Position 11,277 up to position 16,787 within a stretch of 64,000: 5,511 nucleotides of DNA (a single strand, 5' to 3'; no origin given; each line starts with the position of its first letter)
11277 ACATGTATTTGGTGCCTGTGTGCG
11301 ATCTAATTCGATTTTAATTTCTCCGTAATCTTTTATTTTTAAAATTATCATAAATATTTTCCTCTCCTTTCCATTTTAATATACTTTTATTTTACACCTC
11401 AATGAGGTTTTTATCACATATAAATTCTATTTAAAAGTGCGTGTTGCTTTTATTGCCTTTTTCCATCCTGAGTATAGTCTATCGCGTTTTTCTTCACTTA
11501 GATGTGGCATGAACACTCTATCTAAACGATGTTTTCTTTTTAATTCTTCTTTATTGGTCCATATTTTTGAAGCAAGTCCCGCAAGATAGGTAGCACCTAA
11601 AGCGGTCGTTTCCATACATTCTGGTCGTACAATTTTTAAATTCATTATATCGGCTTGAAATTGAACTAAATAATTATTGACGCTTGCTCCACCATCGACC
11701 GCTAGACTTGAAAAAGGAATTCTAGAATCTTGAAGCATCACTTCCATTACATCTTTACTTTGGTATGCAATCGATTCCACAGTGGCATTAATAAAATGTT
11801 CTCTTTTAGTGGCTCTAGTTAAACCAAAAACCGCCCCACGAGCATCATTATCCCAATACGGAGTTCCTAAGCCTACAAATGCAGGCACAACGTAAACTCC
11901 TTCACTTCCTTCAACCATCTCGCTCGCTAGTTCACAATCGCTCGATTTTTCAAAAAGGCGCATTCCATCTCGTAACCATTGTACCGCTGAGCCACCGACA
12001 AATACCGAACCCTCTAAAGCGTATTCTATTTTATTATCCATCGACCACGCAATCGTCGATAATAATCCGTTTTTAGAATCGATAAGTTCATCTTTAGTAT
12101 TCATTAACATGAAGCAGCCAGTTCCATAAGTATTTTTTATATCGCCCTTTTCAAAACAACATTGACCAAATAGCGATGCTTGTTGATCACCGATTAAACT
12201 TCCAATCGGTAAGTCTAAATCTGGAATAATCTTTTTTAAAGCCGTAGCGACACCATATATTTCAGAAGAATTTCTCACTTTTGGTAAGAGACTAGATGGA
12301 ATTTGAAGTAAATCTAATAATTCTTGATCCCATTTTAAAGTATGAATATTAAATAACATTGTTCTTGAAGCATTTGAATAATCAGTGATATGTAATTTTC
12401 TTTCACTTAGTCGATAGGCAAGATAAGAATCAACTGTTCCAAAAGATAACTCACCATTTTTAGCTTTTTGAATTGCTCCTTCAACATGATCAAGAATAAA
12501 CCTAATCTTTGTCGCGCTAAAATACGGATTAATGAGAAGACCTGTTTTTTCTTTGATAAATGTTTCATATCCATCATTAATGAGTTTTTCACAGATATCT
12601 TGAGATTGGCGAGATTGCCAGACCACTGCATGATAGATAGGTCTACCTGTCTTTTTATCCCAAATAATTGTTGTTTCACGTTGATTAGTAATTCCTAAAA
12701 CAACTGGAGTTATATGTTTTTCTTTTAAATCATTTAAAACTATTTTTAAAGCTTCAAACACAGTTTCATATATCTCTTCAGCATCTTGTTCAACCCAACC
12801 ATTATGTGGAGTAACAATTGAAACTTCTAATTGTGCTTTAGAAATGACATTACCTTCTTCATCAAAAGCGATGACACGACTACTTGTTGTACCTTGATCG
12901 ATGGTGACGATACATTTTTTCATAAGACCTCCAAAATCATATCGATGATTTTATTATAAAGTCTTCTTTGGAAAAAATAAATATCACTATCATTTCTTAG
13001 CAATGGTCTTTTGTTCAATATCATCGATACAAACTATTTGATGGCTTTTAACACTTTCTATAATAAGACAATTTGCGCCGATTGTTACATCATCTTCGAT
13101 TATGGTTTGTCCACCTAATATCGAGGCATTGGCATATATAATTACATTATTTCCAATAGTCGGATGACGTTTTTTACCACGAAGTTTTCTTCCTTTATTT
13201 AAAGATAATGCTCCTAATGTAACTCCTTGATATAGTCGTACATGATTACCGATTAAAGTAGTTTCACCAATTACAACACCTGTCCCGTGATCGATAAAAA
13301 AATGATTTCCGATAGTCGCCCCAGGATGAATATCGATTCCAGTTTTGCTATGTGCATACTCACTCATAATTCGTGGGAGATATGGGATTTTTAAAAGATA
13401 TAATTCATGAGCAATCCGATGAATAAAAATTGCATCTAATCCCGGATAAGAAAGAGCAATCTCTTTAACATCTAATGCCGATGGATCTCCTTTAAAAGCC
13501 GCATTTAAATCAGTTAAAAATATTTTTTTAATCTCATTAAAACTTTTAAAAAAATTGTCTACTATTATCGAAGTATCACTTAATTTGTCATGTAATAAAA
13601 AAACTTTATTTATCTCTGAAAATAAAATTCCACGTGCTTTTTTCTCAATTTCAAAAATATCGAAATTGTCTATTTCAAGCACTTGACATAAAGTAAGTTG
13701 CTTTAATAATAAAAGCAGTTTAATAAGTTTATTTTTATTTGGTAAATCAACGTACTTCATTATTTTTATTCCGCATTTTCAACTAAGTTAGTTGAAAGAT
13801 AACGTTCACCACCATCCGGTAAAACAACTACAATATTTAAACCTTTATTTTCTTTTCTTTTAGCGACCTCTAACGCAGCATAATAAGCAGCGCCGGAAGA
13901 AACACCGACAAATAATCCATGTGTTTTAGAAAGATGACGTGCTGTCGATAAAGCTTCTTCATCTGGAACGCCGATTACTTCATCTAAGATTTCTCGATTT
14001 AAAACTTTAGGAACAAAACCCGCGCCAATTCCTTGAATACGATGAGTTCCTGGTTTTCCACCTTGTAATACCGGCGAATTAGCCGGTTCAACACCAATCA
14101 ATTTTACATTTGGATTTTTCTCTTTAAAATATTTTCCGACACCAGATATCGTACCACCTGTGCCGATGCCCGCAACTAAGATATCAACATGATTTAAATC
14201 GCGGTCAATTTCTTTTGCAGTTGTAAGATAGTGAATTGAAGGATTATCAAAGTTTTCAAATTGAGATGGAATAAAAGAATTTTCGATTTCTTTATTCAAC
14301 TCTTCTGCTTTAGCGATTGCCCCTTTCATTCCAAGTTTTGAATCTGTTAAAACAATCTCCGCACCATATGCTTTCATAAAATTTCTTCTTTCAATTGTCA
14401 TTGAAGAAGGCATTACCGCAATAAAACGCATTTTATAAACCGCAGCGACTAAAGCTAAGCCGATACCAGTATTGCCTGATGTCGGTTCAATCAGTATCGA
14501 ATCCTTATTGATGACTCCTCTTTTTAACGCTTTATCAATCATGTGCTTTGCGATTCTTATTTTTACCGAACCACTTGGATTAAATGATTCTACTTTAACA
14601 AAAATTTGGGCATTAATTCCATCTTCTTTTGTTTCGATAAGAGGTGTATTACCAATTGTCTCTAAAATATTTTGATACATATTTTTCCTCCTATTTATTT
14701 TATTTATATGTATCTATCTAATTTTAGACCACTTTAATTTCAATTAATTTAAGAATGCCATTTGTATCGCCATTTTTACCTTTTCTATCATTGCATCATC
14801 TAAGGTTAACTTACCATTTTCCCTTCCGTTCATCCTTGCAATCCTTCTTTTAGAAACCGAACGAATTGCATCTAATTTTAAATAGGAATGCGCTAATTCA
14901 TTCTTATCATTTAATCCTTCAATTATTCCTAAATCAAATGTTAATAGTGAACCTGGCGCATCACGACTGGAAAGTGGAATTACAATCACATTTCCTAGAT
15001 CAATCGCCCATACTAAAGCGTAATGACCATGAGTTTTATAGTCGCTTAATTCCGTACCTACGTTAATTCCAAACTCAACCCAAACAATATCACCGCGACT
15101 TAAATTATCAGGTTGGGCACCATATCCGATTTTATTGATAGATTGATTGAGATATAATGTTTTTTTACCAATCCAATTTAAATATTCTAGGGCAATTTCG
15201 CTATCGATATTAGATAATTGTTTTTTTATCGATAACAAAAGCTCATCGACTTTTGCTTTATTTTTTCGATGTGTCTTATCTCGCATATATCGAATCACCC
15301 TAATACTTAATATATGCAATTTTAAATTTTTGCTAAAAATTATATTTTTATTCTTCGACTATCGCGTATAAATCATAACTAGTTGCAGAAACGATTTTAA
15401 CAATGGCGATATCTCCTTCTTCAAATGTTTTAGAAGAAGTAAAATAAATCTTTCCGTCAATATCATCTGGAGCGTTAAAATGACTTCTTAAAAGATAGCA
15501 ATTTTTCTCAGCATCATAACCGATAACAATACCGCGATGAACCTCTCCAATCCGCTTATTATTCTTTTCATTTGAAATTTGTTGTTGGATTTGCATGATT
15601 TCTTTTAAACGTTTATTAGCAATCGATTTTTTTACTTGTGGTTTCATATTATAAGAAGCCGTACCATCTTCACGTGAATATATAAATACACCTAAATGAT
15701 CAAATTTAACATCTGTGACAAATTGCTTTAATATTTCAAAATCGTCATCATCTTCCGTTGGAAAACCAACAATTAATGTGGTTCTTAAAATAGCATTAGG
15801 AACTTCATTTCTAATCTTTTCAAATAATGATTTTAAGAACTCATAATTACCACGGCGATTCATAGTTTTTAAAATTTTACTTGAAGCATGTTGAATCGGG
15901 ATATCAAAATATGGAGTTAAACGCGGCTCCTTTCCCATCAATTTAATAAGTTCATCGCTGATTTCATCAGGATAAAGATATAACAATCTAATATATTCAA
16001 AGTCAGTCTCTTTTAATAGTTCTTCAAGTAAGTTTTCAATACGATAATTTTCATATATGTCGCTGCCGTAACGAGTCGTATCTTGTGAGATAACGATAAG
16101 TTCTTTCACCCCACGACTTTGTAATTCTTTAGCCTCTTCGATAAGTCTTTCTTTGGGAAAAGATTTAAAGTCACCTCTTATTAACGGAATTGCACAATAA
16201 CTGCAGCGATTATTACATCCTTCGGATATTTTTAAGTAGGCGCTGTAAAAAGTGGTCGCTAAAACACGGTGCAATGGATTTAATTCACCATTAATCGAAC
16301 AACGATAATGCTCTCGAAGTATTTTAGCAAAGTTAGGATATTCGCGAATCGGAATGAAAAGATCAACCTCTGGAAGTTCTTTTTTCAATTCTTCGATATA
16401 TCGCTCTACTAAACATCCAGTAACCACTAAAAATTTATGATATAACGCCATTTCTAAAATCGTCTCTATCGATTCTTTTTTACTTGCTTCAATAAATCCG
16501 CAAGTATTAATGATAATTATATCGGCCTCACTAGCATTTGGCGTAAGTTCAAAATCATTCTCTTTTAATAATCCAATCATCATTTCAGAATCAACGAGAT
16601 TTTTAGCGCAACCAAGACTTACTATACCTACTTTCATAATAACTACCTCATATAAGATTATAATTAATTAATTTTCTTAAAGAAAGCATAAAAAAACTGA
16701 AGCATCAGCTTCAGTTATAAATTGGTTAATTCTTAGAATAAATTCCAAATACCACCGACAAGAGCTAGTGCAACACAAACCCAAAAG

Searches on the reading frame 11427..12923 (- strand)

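Call 57: search_protein_families(library=pfam, proteins=[window:11427-12923:-], max_evalue=0.00001)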
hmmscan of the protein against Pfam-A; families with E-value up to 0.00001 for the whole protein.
window:11427-12923:- (498 aa): 2 families
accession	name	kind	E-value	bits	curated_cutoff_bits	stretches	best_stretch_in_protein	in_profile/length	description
PF00370.27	FGGY_N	-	4.4e-72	243.1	28.8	1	5-253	2-245/245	FGGY family of carbohydrate kinases, N-terminal domain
PF02782.22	FGGY_C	-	3.9e-43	148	27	1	264-451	3-197/198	FGGY family of carbohydrate kinases, C-terminal domain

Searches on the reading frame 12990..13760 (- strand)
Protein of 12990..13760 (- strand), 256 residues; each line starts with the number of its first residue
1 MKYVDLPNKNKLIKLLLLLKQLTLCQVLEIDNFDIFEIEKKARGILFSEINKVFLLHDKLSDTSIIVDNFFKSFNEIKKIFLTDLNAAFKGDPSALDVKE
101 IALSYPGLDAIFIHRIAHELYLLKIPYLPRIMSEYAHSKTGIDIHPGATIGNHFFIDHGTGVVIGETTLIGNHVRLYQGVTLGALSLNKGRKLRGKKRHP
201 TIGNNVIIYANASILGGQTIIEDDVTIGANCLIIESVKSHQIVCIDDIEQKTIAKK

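Call 68: search_protein_families(library=pfam, proteins=[window:12990-13760:-], max_evalue=0.0001)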
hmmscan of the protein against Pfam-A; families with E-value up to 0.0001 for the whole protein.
window:12990-13760:- (256 aa): 1 family
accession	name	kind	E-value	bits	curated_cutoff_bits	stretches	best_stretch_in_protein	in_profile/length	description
PF00132.30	Hexapep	-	2.9e-10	39.8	27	1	199-233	1-34/36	Bacterial transferase hexapeptide (six repeats)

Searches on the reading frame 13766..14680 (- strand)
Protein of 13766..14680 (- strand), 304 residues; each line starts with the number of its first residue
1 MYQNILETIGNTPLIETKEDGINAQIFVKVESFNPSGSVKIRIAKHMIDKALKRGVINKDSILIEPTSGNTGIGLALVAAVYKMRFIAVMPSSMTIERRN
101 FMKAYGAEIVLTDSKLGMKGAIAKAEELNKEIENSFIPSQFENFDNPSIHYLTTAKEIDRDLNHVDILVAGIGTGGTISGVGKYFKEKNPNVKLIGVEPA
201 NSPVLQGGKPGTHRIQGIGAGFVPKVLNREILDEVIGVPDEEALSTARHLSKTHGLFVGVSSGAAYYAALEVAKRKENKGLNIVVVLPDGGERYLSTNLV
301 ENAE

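Call 68: search_protein_families(library=pfam, proteins=[window:13766-14680:-], max_evalue=0.0001)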
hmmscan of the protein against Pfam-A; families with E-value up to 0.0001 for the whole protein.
window:13766-14680:- (304 aa): 1 family
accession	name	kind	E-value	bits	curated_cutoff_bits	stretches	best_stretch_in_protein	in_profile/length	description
PF00291.31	PALP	-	1.3e-75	254.9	35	1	6-289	2-295/295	Pyridoxal-phosphate dependent enzyme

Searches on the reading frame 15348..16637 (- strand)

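Call 57: search_protein_families(library=pfam, proteins=[window:15348-16637:-], max_evalue=0.00001)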
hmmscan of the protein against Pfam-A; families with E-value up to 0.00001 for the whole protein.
window:15348-16637:- (429 aa): 3 families
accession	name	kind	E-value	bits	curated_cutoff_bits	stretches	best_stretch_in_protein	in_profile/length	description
PF00919.26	UPF0004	-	3.1e-26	91.7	27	1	2-95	1-97/98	Uncharacterized protein family UPF0004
PF04055.27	Radical_SAM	-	1.1e-24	87.9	29.5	1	136-306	2-165/166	Radical SAM superfamily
PF18693.7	TRAM_2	-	5.9e-11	42.8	27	1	364-426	2-61/63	TRAM domain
